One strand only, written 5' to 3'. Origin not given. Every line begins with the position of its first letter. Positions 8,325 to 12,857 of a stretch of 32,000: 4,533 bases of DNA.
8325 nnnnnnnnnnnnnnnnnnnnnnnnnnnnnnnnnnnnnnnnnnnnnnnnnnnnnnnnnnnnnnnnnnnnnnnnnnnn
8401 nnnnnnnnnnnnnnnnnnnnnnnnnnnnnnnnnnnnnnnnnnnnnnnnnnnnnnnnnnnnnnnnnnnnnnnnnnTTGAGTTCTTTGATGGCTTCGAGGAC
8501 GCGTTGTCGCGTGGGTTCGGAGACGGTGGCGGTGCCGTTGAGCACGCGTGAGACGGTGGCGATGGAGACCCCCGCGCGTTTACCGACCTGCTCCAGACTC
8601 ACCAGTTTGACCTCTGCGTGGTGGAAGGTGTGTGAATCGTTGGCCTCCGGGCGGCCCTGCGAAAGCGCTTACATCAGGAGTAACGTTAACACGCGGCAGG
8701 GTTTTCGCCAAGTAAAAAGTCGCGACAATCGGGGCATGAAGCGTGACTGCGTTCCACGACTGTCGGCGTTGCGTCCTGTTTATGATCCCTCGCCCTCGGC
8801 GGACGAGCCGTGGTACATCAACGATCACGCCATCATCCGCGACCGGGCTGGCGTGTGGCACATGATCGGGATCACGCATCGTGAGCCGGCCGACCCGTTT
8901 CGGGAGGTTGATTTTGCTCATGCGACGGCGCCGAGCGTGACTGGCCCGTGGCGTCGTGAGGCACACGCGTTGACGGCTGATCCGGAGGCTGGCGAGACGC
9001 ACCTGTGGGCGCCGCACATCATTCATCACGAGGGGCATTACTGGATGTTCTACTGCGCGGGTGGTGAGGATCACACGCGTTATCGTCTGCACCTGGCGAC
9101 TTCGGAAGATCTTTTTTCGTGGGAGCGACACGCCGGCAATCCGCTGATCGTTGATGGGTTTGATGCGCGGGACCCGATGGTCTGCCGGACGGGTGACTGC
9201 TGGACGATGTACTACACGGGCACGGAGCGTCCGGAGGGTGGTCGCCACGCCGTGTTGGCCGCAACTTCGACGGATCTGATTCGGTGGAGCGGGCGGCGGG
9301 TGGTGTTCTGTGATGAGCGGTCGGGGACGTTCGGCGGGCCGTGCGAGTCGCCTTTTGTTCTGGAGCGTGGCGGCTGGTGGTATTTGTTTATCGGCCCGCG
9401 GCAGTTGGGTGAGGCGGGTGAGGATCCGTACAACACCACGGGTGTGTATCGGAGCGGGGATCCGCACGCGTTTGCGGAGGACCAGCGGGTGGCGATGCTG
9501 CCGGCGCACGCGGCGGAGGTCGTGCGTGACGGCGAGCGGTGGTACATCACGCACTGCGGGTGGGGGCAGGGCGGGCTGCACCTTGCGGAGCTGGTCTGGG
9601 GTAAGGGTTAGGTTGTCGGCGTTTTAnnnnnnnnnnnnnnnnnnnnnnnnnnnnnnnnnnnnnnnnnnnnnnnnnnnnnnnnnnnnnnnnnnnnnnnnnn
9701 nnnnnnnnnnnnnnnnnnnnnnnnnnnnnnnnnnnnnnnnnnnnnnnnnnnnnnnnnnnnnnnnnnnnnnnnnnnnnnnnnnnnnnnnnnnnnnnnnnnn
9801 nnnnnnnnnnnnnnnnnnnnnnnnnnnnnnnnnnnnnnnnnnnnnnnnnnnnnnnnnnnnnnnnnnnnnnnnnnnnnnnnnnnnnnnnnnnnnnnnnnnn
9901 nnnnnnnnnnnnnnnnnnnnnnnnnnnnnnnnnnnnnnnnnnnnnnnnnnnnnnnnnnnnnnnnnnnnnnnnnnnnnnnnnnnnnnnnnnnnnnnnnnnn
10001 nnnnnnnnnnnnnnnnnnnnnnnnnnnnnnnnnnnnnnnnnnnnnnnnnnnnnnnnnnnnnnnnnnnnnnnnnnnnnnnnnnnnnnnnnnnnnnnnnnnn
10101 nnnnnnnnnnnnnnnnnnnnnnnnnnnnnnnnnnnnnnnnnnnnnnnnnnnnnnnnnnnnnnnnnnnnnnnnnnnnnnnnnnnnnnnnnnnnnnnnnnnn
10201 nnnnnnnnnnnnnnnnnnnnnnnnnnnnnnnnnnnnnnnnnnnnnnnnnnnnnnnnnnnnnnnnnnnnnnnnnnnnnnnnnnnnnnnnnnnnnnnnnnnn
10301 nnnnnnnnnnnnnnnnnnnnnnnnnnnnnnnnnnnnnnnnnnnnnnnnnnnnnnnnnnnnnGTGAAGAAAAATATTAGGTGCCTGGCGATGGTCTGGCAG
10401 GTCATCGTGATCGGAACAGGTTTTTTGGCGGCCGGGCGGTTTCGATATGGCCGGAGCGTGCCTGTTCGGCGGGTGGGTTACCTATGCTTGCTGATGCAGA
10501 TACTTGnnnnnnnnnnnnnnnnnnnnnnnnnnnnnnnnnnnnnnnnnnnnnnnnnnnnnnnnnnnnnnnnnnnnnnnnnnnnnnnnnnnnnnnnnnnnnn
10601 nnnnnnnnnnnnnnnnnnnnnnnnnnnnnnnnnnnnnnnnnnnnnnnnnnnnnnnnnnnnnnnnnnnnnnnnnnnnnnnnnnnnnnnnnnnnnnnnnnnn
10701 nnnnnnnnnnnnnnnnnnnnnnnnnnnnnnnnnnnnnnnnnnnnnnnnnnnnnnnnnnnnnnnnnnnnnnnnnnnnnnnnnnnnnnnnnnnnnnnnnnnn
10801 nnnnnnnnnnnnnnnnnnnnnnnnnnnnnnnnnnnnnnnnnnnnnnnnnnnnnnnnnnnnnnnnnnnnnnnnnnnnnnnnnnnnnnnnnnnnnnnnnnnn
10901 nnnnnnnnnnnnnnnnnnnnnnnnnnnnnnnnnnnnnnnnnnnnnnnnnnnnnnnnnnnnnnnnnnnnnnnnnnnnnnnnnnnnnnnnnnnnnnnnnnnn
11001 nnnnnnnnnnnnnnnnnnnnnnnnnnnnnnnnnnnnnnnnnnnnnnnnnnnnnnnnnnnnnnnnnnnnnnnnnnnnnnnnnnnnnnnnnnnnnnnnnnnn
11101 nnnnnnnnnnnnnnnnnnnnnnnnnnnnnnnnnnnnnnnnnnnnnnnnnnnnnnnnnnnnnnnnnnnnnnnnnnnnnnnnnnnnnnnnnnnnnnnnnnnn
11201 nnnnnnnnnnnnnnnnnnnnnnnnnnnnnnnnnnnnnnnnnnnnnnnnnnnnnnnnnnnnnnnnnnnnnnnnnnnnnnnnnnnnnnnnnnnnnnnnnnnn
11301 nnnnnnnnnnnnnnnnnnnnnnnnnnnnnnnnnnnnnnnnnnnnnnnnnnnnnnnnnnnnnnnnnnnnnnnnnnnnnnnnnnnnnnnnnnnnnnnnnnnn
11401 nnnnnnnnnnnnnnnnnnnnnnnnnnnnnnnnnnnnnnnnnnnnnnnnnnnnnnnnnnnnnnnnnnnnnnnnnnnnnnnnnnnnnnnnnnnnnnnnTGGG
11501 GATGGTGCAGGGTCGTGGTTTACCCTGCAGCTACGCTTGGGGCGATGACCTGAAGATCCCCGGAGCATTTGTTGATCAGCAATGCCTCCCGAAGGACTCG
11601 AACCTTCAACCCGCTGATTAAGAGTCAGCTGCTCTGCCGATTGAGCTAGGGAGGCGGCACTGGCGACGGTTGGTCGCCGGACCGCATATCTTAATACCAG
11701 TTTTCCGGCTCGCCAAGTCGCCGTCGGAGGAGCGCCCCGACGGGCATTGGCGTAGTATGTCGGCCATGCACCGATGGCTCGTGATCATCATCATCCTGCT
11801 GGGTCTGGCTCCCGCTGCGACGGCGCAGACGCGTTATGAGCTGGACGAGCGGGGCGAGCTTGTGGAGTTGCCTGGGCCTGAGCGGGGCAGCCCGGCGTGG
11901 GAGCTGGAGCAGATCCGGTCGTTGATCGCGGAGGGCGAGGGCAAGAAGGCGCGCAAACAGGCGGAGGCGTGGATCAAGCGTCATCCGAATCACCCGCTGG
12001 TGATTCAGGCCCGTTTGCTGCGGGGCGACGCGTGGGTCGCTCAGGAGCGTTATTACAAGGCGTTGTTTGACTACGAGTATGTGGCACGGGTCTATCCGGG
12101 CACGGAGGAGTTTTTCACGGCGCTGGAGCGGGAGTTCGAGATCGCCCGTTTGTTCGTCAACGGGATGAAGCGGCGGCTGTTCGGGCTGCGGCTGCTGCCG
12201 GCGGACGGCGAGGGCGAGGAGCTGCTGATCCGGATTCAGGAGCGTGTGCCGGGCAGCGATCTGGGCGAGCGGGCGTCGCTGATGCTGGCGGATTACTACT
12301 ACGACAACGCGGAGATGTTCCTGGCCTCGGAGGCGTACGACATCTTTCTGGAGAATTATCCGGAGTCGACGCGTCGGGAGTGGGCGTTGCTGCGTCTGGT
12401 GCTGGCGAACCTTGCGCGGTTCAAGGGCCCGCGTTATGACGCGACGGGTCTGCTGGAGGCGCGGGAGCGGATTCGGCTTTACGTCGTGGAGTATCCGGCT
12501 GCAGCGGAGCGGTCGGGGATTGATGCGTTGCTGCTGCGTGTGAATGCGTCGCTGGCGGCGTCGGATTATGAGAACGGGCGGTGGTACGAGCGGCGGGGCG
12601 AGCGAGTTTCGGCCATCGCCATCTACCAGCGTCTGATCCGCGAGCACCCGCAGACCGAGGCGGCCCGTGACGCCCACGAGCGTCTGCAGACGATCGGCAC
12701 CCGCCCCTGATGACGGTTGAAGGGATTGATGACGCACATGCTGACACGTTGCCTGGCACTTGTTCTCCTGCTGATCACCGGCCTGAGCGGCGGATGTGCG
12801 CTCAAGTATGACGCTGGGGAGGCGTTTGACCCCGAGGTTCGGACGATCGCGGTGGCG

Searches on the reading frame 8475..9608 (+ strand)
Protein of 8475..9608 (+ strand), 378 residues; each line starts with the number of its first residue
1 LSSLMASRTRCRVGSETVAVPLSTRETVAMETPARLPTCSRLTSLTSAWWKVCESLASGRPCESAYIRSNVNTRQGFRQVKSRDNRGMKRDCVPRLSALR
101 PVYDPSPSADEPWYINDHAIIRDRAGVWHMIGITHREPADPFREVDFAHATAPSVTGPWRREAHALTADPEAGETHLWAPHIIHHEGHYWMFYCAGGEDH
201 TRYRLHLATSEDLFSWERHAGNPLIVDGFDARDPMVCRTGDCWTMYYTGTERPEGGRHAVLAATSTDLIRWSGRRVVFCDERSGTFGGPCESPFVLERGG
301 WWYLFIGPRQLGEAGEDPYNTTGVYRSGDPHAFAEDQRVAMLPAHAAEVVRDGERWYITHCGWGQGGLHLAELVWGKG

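Call 71: search_protein_families(library=pfam, proteins=[window:8475-9608:+], max_evalue=0.0001)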
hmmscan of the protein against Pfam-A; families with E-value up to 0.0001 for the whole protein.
window:8475-9608:+ (378 aa): 2 families
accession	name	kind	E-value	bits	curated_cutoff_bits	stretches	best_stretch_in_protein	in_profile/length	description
PF04616.20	Glyco_hydro_43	-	7.6e-14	52.2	32.2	1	159-342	46-230/288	Glycosyl hydrolases family 43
PF00251.26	Glyco_hydro_32N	-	7e-07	29.5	22.1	1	158-291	50-189/307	Glycosyl hydrolases family 32 N-terminal domain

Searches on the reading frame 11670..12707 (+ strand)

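Call 71: search_protein_families(library=pfam, proteins=[window:11670-12707:+], max_evalue=0.0001)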
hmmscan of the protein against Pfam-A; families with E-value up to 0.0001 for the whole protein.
window:11670-12707:+ (346 aa): 3 families
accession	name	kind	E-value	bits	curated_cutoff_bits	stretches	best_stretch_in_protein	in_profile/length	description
PF13525.12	YfiO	-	6.4e-22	78.8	25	1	188-339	30-184/203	Outer membrane lipoprotein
PF13174.12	TPR_6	-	3.9e-08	33.9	26.3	0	303-329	7-33/33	Tetratricopeptide repeat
PF13428.12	TPR_14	-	6.9e-06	26.7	23.5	0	82-114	8-40/44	Tetratricopeptide repeat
